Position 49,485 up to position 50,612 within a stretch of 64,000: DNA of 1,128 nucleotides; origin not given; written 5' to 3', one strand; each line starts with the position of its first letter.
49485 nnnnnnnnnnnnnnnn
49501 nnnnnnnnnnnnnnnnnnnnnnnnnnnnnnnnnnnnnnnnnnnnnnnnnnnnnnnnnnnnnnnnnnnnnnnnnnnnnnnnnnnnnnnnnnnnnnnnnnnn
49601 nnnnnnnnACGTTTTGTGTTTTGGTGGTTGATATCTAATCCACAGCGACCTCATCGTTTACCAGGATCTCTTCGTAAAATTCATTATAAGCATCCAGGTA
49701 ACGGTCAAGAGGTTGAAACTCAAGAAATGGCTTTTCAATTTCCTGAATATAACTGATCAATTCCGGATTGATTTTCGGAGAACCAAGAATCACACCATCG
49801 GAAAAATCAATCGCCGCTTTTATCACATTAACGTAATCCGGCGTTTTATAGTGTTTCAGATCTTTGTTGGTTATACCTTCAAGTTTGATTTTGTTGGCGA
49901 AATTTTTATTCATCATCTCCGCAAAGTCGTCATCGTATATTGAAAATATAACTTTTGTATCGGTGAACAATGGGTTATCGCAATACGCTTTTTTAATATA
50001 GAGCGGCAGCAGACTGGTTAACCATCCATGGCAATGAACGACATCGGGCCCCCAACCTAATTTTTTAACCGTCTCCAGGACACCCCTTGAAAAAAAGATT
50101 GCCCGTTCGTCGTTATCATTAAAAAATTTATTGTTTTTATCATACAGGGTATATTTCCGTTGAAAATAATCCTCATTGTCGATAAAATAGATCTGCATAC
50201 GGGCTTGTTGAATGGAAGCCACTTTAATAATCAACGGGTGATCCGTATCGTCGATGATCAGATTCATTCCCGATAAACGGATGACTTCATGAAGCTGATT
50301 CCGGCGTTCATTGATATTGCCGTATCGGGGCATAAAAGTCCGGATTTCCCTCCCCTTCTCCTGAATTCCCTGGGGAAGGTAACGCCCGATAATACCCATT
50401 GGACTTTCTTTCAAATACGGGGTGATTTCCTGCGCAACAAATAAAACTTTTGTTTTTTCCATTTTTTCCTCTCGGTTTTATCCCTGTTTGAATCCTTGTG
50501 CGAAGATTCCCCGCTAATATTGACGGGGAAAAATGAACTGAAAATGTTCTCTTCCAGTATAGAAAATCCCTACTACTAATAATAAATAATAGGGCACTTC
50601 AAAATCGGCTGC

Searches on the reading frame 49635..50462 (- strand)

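Call 52: search_protein_families(library=pfam, proteins=[window:49635-50462:-], max_evalue=0.00001)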
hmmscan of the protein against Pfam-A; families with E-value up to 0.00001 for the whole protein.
window:49635-50462:- (275 aa): 1 family
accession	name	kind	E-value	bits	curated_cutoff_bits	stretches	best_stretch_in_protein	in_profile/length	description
PF08323.17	Glyco_transf_5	-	9e-56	189.7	22.7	1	5-237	1-226/239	Starch synthase catalytic domain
